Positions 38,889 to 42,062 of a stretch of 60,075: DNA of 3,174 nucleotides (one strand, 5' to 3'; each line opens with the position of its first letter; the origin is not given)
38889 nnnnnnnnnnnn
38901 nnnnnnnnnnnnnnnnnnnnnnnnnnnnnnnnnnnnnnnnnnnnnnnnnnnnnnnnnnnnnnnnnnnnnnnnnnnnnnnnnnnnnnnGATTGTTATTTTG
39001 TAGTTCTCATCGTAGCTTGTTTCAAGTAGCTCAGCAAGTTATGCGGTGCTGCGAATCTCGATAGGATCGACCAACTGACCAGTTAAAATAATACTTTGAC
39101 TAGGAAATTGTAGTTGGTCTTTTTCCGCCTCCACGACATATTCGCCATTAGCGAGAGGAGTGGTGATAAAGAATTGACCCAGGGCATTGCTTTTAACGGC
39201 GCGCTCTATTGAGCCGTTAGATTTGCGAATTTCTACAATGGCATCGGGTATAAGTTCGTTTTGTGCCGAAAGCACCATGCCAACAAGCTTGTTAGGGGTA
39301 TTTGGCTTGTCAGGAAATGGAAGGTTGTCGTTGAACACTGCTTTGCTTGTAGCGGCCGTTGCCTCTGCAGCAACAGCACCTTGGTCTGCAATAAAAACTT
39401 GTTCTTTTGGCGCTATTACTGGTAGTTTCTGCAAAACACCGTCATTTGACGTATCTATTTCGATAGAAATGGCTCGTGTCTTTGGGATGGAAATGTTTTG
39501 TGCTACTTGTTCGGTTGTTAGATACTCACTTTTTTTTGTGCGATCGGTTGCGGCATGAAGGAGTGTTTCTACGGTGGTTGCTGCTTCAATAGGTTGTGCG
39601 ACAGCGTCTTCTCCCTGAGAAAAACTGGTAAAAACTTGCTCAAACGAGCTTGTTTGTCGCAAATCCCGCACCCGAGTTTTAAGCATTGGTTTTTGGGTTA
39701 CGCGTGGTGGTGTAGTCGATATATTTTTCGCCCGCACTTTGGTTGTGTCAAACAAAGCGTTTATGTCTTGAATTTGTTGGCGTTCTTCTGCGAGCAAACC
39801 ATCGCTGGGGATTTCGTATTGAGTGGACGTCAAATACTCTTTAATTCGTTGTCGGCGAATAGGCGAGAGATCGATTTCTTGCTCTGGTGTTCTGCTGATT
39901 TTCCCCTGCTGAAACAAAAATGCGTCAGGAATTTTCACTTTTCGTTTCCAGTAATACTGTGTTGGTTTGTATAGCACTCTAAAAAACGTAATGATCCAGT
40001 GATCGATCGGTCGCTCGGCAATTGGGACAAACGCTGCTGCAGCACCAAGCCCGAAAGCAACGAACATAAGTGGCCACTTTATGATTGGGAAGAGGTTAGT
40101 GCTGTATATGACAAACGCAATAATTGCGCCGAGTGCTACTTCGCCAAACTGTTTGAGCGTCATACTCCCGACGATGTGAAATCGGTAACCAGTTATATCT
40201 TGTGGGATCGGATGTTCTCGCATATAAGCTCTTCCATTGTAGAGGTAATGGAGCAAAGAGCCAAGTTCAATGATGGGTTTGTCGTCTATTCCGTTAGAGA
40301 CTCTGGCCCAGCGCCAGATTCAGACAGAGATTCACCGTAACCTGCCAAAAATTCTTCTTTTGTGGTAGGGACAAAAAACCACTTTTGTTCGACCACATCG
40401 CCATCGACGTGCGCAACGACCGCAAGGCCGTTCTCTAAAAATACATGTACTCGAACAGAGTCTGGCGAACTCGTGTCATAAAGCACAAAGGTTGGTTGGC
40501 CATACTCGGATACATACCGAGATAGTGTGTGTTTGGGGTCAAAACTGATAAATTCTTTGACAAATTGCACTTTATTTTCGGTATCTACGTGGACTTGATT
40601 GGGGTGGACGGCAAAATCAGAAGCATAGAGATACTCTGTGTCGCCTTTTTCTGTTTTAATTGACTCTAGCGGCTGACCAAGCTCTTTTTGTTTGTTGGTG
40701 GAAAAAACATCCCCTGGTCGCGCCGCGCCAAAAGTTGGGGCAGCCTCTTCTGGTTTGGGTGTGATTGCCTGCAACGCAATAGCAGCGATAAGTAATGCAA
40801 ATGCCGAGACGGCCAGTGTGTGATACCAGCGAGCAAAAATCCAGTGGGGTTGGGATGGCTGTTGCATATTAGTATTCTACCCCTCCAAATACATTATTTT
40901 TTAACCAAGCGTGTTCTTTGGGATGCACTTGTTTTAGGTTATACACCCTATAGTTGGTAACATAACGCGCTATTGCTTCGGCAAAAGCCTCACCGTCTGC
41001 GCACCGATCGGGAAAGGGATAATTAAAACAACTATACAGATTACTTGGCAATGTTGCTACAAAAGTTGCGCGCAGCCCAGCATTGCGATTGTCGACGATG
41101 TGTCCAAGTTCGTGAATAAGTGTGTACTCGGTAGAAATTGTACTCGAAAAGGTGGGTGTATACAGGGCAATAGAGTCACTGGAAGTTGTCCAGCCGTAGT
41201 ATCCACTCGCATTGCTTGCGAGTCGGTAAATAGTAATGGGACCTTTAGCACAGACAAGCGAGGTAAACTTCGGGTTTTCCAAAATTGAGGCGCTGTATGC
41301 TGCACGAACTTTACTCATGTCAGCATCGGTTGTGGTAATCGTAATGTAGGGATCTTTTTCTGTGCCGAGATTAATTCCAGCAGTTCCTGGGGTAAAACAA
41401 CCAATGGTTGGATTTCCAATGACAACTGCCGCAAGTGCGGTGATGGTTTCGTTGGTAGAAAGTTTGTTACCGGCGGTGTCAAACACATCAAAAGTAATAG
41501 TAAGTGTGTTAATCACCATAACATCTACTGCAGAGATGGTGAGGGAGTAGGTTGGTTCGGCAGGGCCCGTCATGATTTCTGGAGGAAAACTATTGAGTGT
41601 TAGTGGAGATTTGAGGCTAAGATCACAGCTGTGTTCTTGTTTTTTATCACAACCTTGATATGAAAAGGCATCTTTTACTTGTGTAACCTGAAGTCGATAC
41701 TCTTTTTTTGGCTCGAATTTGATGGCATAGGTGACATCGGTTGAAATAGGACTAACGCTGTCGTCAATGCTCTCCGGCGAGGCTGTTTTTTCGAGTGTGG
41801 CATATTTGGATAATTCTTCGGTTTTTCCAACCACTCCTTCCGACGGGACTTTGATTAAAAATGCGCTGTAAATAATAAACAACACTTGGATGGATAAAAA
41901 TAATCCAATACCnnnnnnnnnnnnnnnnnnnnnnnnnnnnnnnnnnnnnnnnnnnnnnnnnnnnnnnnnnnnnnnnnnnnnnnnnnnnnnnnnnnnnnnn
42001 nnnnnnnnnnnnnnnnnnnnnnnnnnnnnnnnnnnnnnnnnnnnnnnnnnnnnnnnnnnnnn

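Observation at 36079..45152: An origin-adjacent Gram-positive-type T4SS-like core operon has no coupling protein, relaxase or integrase in sight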

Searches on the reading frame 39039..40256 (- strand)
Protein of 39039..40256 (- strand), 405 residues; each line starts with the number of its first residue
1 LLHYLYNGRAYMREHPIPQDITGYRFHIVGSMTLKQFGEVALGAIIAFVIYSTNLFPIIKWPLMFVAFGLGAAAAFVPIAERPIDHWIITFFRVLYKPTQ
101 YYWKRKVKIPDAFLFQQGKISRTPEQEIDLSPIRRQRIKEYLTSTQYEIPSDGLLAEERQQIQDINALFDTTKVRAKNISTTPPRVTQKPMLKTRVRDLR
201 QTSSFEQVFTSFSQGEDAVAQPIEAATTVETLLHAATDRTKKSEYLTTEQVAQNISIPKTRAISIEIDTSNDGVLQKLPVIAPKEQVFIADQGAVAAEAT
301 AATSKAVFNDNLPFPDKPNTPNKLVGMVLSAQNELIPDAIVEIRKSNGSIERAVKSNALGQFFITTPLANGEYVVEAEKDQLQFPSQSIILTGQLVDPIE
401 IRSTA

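Call 4: search_protein_families(library=pfam, proteins=[window:39039-40256:-], max_evalue=0.1)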
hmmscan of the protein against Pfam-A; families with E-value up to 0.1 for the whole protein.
window:39039-40256:- (405 aa): 2 families
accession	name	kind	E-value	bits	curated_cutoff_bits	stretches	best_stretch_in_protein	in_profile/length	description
PF13620.12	CarboxypepD_reg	-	1.4e-05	25.7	32.3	1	324-383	2-60/82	Carboxypeptidase regulatory-like domain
PF12666.12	PrgI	-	1.6e-05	25.7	27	1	16-97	1-85/91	PrgI family protein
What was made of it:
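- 39039..40256 (-): PrgI/VirB3-like two-TM protein fused to a C-terminal CarboxypepD_reg-like beta-sandwich. The probable true start is near 40223. CarboxypepD_reg at aa 324-383 (call 4).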

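Call 5: search_protein_families(library=ncbifam, proteins=[window:39039-40256:-], max_evalue=0.1)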
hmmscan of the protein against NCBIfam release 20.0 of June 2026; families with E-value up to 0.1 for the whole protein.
window:39039-40256:- (405 aa): 1 family
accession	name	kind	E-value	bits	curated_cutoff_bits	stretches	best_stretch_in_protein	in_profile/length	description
NF051455.1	Rv0901_ArfC_N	equivalog_domain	0.063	13.3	32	0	59-73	1-15/31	channel accessory protein ArfC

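Call 70: search_solved_structures(query=A5, max_evalue=10, show_alignments=1)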
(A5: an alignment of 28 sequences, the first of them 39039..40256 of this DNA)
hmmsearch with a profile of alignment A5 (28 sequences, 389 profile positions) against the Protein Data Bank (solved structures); distinct sequences matched with E-value up to 10: 3.
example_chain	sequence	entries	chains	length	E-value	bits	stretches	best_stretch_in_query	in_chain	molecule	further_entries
9uxb_A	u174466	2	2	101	0.51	12.7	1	109-177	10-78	Transcription activator BRG1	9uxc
4v4c_B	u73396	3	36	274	1.6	11.1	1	327-380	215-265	Pyrogallol hydroxytransferase small subunit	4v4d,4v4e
8clk_D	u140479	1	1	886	8.7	8.7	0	214-319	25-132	General transcription factor 3C polypeptide 3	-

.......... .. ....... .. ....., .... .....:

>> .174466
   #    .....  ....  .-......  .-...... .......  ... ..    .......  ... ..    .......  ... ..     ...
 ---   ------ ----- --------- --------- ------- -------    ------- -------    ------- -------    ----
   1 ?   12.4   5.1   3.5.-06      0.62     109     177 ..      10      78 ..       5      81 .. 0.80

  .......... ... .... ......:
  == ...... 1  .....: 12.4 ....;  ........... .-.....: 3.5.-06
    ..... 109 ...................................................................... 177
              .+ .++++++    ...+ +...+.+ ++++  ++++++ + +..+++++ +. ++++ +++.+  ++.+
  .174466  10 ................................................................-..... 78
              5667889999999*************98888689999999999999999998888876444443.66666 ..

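Call 71: search_protein_families(library=pfam, alignment_id=A5, max_evalue=0.01)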
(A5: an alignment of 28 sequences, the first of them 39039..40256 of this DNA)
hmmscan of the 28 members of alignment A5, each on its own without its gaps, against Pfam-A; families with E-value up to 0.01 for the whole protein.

A. member 1, window:39039-40256:- (405 aa): 2 families
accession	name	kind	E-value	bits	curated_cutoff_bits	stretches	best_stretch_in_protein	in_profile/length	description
PF13620.12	CarboxypepD_reg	-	1.4e-05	25.7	32.3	1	324-383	2-60/82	Carboxypeptidase regulatory-like domain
PF12666.12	PrgI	-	1.6e-05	25.7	27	1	16-97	1-85/91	PrgI family protein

B. families by the number of members that match (of 28 scanned): 8 families
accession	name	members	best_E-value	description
PF12666.12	PrgI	28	2.3e-09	PrgI family protein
PF13620.12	CarboxypepD_reg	28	3.7e-09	Carboxypeptidase regulatory-like domain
PF09430.16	EMC7_beta-sandw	5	0.00041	ER membrane protein complex subunit 7, beta-sandwich domain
PF22902.2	NOMO1-like_9th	2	0.00019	BOS complex subunit NOMO1-like, beta sandwich domain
PF13715.12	CarbopepD_reg_2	2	0.0013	CarboxypepD_reg-like domain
PF17210.9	SdrD_B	2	0.0015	SdrD B-like domain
PF08308.17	PEGA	1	0.0025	PEGA domain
PF19893.4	DUF6366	1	0.0039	Family of unknown function (DUF6366)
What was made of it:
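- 39039..40256 (-): All 28 orthologues hit both families (call 71).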

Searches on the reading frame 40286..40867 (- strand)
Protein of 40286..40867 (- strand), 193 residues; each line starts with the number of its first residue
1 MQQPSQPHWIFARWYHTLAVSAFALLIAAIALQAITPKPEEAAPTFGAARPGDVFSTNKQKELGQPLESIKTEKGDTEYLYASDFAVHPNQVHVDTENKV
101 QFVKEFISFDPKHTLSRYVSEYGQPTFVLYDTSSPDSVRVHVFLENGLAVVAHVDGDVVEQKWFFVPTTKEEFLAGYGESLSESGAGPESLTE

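Call 4: search_protein_families(library=pfam, proteins=[window:40286-40867:-], max_evalue=0.1)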
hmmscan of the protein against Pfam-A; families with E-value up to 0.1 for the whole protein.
window:40286-40867:- (193 aa): 0 families

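Call 5: search_protein_families(library=ncbifam, proteins=[window:40286-40867:-], max_evalue=0.1)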
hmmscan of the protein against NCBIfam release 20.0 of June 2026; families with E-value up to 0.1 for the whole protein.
window:40286-40867:- (193 aa): 0 families
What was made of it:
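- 40286..40867 (-): Bitopic 193-aa membrane protein. It is the partner of the HExxH-type giant. No Pfam or NCBIfam hit (calls 4, 5).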

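Call 34: find_homologous_proteins(query=window:40286-40867:-, max_evalue=0.001)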
Query window:40286-40867:- (193 aa): 5 proteins with E <= 0.001 among 156 candidates.
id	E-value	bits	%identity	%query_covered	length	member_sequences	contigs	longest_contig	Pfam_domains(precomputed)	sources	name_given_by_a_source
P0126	3.5e-121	420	97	100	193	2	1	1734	-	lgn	-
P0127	1.7e-100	352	78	100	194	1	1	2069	-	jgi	jgi:hypothetical protein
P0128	1.9e-86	306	70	99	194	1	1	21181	-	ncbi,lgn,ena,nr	ncbi:MAG: hypothetical protein O2840_03040 [bacterium]|nr:hypothetical protein [bacterium]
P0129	1.8e-76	274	62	99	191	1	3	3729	-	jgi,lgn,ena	-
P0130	5.2e-76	272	62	98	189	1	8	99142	-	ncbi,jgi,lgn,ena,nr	ncbi:MAG: hypothetical protein GW946_00595 [Candidatus Pacebacteria bacterium]|nr:hypothetical prote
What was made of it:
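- On VirB8-like (NTF2 fold) for the 193-aa bitopic protein: No structure job was left to test the fold, and there are no sequence hits (calls 4, 5, 34).
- Tried and rejected: Only 5 close homologues were found (call 34).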

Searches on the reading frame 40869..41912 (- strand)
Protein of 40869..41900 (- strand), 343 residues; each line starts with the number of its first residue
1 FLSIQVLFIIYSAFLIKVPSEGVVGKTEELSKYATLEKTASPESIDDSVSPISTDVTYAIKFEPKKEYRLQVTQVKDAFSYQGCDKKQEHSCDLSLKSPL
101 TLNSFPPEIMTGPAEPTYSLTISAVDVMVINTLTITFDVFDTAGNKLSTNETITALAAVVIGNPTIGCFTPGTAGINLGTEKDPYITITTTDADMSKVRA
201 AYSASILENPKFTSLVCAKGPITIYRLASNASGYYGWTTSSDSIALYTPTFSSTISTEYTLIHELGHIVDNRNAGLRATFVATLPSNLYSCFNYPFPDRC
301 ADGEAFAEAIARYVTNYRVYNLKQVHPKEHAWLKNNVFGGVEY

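Call 32: search_solved_structures(query=window:40869-41900:-, max_evalue=10, show_alignments=3)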
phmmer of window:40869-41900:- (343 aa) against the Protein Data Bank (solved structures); distinct sequences matched with E-value up to 10: 4.
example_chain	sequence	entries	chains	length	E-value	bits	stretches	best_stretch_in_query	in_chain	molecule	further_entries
1f6f_B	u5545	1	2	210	0.5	13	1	44-81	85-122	PROLACTIN RECEPTOR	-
3npz_B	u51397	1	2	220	0.54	12.8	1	44-81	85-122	Prolactin receptor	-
3ew3_B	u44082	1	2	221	0.54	12.8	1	44-81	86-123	Prolactin receptor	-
6isa_A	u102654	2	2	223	0.67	12.5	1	238-298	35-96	CD226 antigen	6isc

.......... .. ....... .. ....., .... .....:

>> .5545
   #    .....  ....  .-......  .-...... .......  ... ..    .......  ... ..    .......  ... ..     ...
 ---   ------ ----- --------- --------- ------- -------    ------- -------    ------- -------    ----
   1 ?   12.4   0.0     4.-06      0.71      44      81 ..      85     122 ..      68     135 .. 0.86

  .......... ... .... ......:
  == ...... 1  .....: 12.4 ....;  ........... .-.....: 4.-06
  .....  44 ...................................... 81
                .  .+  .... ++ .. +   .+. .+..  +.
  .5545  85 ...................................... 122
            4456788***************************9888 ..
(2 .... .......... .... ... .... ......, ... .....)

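Call 55: predict_structure(alignment_id=A2)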
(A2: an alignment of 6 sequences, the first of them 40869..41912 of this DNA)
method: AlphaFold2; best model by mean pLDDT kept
length: 347 residues; sequences in the alignment: 6
mean_pLDDT: 74.7   pTM: 0.63
mean pLDDT of the five models: 74.7, 72.5, 71.8, 71.4, 62.3
residues with pLDDT >= 90: 60; 70-90: 183; 50-70: 57; < 50: 47
segments of 3 or more residues with pLDDT < 50: 1-33, 90-94, 298-303
pLDDT, mean of each block of 10 residues (from residue 1): 42 32 27 66 78 64 92 93 70 59 91 90 84 84 91 87 67 82 77 86 78 72 79 75 87 75 86 79 72 50 63 85 80 88 82
secondary structure, 60 per line:
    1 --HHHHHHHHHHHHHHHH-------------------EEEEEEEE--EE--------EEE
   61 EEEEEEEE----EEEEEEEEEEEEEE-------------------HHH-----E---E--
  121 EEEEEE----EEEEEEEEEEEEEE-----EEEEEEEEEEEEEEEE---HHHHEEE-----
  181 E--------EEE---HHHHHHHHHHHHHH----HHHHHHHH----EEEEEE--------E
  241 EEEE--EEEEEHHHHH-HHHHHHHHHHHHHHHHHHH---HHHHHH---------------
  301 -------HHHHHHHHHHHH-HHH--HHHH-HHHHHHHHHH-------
elements in order: H3-18 E38-45 E58-68 E73-86 E121-126 E131-144 E150-165 H169-172 E173-175 E190-192 H196-209 H214-221 E226-231 E240-244 E247-251 H252-256 H258-276 H280-285 H308-319 H326-329 H331-340
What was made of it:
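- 40869..45152 (-): 1,427-aa giant. From N to C terminus: an orphan domain of about 850 aa with no signal peptide (presumably cytoplasmic); a Gly/Ala-rich membrane region; a TM helix at about aa 1072-1104; an extracellular beta-sandwich; and an HExxH zinc-peptidase-like domain (HELGH at 1347, GEAFAEA downstream). AF2 of aa 1081-1427 gives pLDDT 74.7 (call 55).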

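Call 58: fold_search(model_id=the predicted structure, library=pdb)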
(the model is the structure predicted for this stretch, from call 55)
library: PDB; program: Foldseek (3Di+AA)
matches with E <= 10: 1181; with E <= 0.001: 6
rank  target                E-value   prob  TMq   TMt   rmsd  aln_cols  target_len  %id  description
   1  8rjc_5                1.7e-04  0.99  0.18  0.30   8.8       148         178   15  Structure of the rabbit 80S ribosome stalled on a 2-TMD rhodopsin intermediate in complex with Sec61-TRAP, open confor (released 2024-01-24)
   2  9n9j_5                4.2e-04  0.98  0.18  0.34   8.7       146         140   14  Structure of a GRP94 folding intermediate engaged with a CCDC134- and FKBP11-bound secretory translocon (released 2025-11-19)
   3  4wz9_B                5.0e-04  0.51  0.20  0.10  20.1       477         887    8  APN1 from Anopheles gambiae (released 2015-06-17)
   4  8b6l_E                6.1e-04  0.89  0.15  0.27   9.8       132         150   15  Subtomogram average of the human Sec61-TRAP-OSTA-translocon (released 2022-12-07)
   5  4b5z                  7.7e-04  0.93  0.16  0.18  16.1       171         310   10  Structure of the apo-rFnBPA(189-505) from Staphylococcus aureus (released 2013-10-09)
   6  8rc4_g                7.7e-04  0.57  0.11  0.06  10.9       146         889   11  Structure of Integrator-PP2A complex (released 2024-02-07)
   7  7y79_B                1.1e-03  0.15  0.07  0.12  23.2       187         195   12  Crystal structure of Cry78Aa (released 2022-08-31)
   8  8btk_TA               1.1e-03  0.84  0.15  0.24   9.6       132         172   17  Structure of the TRAP complex with the Sec translocon and a translating ribosome (released 2023-05-24)
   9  1xq4_B                1.2e-03  0.98  0.19  0.42   8.1       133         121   12  Crystal Structure of the Putative ApaA Protein from Bordetella pertussis, Northeast Structural Genomics Target BeR40 (released 2004-11-09)
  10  7y78_B                1.3e-03  0.11  0.08  0.08  23.1       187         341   12  Crystal structure of Cry78Aa (released 2022-08-31)
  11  1xvs_A                1.4e-03  0.90  0.16  0.33   8.1       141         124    8  Crystal structure of apaG Protein from Vibrio cholerae (released 2004-12-14)
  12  1xq4_C                1.6e-03  0.91  0.17  0.35   8.9       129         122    9  Crystal Structure of the Putative ApaA Protein from Bordetella pertussis, Northeast Structural Genomics Target BeR40 (released 2004-11-09)
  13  8b5l_q                1.8e-03  0.92  0.17  0.31   9.1       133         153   14  Cryo-EM structure of ribosome-Sec61-TRAP (TRanslocon Associated Protein) translocon complex (released 2023-03-01)
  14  2f1e_MODEL_1_A        2.1e-03  0.92  0.17  0.35   7.8       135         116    8  Solution structure of ApaG protein (released 2006-10-24)
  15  1xq4_A                2.3e-03  0.96  0.19  0.42   8.3       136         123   11  Crystal Structure of the Putative ApaA Protein from Bordetella pertussis, Northeast Structural Genomics Target BeR40 (released 2004-11-09)
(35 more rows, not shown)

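Call 84: fold_search(model_id=the predicted structure, library=viral)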
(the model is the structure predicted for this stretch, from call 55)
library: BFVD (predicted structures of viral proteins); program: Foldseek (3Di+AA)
matches with E <= 10: 741; with E <= 0.001: 3
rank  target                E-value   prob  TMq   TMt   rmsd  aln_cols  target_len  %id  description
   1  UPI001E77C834         4.7e-04  0.84  0.13  0.22  13.2       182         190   16  (no name look-up for this kind of identifier)
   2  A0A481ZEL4            8.7e-04  0.99  0.20  0.32  11.3       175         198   10  Uncharacterized protein [Pithovirus LCPAC404]
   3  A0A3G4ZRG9            9.2e-04  0.99  0.22  0.38  15.9       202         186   12  Uncharacterized protein [Dasosvirus sp.]
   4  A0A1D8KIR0            1.6e-03  0.85  0.15  0.06  18.2       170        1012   12  Baseplate hub + tail lysozyme [Synechococcus phage S-CAM3]
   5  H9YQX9                1.7e-03  0.63  0.17  0.27  16.9       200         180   16  (no name in the UniProt tables at hand)
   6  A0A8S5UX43            1.9e-03  0.98  0.18  0.17  17.8       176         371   12  Uncharacterized protein [Siphoviridae sp. ctzO58]
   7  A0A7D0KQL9            2.0e-03  0.75  0.17  0.28  15.1       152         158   13  (no name in the UniProt tables at hand)
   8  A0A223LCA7            2.2e-03  0.99  0.24  0.37   9.8       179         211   13  IrrE N-terminal-like domain-containing protein [Bacillus phage PBS1]
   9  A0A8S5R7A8            2.3e-03  0.99  0.17  0.13   7.2       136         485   12  Tail fiber protein [virus sp. ctee23]
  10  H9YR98                2.5e-03  0.51  0.15  0.23  15.6       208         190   14  (no name in the UniProt tables at hand)
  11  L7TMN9                3.1e-03  0.80  0.18  0.20  16.4       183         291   12  Transmembrane protein [Rhizobium phage RHEph01]
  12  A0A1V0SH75            3.8e-03  0.93  0.22  0.32  17.2       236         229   13  Uncharacterized protein [Hokovirus HKV1]
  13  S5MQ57                4.3e-03  0.98  0.22  0.41   8.8       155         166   17  Uncharacterized protein [Sinorhizobium phage phiM12]
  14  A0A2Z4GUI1            4.5e-03  0.60  0.16  0.25  13.0       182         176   11  (no name in the UniProt tables at hand)
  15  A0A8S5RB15            4.5e-03  0.51  0.14  0.26  16.1       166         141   17  PhoD-like phosphatase, N-terminal domain [virus sp. ctQSn51]
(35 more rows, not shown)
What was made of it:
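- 40869..45152 (-): Foldseek finds Ig-like sandwiches at E about 1e-4 and M1 gluzincins or IrrE-like zincins weakly (calls 58, 84).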
